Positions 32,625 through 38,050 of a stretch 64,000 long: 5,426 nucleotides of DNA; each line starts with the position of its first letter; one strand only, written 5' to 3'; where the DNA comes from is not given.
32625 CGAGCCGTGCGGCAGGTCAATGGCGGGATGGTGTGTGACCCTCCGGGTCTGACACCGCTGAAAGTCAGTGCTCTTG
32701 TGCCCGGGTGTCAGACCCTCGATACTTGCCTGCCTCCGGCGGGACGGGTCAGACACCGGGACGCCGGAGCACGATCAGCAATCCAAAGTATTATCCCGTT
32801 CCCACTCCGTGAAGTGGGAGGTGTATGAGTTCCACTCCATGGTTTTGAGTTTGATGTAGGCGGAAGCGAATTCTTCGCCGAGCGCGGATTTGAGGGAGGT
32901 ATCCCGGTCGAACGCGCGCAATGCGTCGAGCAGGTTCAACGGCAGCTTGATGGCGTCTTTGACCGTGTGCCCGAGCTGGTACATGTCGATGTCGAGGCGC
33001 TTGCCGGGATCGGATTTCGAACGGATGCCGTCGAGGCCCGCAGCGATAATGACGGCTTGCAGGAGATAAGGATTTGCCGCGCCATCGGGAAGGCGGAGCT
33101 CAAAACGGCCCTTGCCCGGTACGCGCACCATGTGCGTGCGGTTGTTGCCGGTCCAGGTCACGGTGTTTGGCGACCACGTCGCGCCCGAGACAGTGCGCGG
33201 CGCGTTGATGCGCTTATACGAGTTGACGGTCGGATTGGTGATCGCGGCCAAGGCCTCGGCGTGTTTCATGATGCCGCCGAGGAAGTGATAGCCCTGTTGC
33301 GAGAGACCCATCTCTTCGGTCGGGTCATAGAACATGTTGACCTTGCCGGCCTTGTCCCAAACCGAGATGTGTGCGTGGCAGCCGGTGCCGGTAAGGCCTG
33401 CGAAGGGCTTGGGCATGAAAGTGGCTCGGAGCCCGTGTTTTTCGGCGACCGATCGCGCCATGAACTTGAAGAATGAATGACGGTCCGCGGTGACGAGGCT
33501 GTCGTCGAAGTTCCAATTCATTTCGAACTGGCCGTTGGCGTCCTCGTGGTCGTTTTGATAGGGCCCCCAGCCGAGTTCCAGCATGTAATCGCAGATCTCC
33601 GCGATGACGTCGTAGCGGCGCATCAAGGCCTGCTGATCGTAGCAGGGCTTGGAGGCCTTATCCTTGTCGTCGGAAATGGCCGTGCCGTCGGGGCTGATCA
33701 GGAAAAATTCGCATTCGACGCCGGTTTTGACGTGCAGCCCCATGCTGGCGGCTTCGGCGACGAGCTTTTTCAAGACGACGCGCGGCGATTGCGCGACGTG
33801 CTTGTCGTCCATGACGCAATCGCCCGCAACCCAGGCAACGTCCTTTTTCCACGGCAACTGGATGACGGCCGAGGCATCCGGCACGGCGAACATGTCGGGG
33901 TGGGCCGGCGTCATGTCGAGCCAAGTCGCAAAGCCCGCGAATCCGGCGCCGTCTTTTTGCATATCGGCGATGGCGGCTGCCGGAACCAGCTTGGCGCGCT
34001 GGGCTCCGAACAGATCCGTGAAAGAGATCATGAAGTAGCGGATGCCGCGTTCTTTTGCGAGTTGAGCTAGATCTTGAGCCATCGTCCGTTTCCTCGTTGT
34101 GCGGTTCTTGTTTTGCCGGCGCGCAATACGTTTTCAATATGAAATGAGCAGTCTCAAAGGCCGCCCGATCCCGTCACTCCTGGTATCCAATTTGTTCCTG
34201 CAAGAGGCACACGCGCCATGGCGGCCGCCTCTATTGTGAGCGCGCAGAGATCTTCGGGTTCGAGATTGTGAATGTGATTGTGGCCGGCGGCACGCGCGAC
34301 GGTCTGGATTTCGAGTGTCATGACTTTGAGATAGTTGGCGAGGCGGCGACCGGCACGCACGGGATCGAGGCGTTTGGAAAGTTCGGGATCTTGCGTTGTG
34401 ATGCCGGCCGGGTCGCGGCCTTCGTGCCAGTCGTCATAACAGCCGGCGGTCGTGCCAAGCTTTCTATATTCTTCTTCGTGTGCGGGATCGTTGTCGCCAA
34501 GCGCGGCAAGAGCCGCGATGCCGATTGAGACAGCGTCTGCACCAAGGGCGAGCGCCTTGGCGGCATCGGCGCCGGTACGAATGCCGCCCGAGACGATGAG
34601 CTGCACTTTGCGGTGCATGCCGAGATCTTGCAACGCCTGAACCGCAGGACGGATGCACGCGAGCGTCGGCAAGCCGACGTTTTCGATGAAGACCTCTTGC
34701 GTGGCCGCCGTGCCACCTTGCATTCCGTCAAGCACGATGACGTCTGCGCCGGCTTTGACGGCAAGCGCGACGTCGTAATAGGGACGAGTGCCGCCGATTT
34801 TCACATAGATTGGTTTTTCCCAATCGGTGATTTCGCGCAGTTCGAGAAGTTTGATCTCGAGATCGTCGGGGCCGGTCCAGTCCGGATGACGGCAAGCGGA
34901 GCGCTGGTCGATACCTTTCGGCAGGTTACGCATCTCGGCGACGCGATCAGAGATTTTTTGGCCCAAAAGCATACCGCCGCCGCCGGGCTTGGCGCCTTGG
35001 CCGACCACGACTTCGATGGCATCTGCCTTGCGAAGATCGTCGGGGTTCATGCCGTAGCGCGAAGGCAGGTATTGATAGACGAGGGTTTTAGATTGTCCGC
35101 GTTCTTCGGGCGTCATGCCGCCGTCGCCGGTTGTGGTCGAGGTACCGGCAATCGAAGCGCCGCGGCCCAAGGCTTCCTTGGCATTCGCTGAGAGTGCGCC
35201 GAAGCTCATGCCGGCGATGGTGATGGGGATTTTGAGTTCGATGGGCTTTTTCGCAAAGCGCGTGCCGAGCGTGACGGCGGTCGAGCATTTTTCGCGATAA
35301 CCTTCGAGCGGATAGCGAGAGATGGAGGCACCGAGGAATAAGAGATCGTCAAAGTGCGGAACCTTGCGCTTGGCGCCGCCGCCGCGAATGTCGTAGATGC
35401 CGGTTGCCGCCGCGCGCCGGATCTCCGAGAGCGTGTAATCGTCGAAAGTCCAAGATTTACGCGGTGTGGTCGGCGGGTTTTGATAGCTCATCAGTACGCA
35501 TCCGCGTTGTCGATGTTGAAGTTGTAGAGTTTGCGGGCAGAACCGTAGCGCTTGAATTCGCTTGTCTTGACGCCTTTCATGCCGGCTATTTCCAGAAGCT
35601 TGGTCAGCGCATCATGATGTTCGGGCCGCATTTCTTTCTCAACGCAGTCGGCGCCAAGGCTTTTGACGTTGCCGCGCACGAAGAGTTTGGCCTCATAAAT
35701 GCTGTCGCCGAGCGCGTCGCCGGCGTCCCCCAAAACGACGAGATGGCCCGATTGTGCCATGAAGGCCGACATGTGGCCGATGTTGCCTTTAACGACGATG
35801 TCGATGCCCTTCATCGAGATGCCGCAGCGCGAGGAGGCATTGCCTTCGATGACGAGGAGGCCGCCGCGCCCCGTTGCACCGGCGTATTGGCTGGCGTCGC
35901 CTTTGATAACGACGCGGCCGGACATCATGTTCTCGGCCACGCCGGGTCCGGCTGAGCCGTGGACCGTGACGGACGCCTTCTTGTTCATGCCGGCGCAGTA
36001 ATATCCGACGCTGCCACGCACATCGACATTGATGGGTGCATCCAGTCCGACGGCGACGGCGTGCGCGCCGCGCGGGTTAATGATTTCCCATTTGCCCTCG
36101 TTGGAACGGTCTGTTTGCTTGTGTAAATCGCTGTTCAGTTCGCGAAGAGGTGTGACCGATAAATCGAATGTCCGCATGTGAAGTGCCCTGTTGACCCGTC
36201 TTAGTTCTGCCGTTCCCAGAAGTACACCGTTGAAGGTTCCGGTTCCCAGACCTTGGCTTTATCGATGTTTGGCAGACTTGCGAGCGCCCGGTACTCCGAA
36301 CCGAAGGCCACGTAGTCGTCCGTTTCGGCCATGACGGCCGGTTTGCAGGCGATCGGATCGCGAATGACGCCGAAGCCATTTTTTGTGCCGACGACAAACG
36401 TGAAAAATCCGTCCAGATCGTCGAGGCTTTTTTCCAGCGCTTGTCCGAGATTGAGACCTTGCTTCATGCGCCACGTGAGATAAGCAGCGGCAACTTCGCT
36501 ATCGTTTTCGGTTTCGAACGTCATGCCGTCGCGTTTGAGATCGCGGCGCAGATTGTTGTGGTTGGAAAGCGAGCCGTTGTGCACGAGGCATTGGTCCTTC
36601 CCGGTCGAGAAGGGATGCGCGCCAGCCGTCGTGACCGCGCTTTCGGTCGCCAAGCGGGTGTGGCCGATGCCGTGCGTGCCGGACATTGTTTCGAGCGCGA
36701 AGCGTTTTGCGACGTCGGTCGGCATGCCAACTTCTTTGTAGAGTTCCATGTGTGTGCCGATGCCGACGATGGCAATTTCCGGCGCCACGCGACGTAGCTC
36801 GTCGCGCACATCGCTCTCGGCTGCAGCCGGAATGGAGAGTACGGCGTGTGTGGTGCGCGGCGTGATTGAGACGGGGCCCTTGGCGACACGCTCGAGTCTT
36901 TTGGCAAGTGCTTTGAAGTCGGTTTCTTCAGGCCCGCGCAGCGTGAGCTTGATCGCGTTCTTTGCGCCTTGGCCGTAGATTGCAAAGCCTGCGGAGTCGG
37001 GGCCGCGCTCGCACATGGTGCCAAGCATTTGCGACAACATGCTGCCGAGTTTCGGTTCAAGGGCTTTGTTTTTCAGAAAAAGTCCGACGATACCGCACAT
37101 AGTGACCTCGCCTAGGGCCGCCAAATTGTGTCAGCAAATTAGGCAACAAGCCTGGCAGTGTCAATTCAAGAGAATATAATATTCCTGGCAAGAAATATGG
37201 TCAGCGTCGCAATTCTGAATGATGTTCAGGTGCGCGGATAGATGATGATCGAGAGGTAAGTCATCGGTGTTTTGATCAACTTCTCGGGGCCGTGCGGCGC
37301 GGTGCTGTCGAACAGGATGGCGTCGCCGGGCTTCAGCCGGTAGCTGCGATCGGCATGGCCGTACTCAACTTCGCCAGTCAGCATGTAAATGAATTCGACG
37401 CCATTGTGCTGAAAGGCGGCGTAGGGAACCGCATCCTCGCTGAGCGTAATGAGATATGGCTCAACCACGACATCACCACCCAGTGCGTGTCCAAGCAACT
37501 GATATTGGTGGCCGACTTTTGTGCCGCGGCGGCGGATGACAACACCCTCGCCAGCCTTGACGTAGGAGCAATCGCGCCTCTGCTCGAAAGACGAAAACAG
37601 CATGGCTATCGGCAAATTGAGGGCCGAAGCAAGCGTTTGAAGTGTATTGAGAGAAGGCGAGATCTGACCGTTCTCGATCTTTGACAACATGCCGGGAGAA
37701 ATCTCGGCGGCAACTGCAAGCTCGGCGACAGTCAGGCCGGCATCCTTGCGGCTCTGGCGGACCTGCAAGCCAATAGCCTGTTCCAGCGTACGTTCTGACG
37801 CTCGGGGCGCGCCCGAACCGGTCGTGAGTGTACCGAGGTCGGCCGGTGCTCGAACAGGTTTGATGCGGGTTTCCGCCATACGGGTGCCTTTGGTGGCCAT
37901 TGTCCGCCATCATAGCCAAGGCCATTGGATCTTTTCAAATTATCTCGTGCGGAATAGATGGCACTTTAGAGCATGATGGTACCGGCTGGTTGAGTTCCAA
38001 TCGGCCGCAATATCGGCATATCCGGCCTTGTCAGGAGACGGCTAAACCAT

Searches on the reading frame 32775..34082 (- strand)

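Call 68: search_protein_families(library=pfam, proteins=[window:32775-34082:-], max_evalue=0.000001)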
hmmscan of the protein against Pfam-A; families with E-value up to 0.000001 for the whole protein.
window:32775-34082:- (435 aa): 1 family
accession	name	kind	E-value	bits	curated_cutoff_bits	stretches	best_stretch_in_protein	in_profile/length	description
PF00120.29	Gln-synt_C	-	2.1e-96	323.4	24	1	98-430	2-342/344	Glutamine synthetase, catalytic domain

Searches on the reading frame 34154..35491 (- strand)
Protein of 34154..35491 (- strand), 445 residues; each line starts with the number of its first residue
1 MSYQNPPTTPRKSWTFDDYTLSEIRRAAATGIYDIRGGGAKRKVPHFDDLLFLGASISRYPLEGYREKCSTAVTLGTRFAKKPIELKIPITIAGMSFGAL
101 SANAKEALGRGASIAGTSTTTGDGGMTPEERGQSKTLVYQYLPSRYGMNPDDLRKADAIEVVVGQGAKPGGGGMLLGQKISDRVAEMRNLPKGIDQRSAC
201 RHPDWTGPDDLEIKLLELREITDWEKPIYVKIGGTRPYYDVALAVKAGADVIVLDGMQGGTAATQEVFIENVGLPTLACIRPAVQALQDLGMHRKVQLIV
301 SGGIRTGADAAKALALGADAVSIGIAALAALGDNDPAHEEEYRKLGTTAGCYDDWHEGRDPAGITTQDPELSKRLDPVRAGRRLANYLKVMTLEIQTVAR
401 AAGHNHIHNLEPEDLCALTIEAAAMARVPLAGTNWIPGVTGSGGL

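Call 68: search_protein_families(library=pfam, proteins=[window:34154-35491:-], max_evalue=0.000001)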
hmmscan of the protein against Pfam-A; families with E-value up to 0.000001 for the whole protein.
window:34154-35491:- (445 aa): 4 families
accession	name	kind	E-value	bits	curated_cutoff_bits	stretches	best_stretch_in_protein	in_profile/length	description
PF01645.23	Glu_synthase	-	4e-88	296.5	20.4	1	77-405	56-369/369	Conserved region in glutamate synthase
PF01070.24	FMN_dh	-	5e-13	49.2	24.9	1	220-332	212-310/350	FMN-dependent dehydrogenase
PF00478.31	IMPDH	-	1.3e-08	34.7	25.6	0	244-325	162-237/345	IMP dehydrogenase / GMP reductase domain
PF03060.21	NMO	-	3.3e-07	30.5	28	1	237-330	145-228/331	Nitronate monooxygenase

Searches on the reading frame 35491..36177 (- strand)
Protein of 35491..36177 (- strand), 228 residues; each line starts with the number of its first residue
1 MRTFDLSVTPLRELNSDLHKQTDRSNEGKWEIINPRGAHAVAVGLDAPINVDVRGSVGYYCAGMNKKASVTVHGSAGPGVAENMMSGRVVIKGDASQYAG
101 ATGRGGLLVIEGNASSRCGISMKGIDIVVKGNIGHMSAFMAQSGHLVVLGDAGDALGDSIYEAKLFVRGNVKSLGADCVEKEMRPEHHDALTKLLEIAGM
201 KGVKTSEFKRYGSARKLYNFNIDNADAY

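Call 68: search_protein_families(library=pfam, proteins=[window:35491-36177:-], max_evalue=0.000001)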
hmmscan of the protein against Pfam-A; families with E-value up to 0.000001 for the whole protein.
window:35491-36177:- (228 aa): 1 family
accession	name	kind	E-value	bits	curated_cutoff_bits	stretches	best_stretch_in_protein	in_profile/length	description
PF01493.24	GXGXG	-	6.8e-12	45.8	32.5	1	40-178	22-173/190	GXGXG motif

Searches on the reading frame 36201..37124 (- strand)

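Call 68: search_protein_families(library=pfam, proteins=[window:36201-37124:-], max_evalue=0.000001)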
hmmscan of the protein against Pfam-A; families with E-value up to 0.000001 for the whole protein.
window:36201-37124:- (307 aa): 2 families
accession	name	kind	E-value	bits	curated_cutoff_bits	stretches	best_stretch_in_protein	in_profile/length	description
PF13522.11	GATase_6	-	5.1e-22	78.7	27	1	147-277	8-130/130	Glutamine amidotransferase domain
PF13537.11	GATase_7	-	7e-19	68.5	25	1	155-282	1-122/123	Glutamine amidotransferase domain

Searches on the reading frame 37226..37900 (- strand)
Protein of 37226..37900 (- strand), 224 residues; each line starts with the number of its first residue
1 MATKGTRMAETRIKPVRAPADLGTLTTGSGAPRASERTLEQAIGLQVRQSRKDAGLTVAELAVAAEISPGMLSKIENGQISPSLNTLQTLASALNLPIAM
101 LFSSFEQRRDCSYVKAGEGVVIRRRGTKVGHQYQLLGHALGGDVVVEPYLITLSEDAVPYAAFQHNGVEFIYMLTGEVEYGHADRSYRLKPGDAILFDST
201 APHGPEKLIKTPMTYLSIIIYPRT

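Call 68: search_protein_families(library=pfam, proteins=[window:37226-37900:-], max_evalue=0.000001)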
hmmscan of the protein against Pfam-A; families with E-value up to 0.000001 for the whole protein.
window:37226-37900:- (224 aa): 3 families
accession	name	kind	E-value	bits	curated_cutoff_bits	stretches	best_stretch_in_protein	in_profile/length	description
PF01381.28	HTH_3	-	2.1e-13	50.5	23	1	47-99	1-53/55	Helix-turn-helix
PF13560.12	HTH_31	-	8.9e-12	45.6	27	1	43-99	2-59/64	Helix-turn-helix domain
PF07883.17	Cupin_2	-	5.8e-11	42.4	27.2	1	163-218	14-69/70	Cupin domain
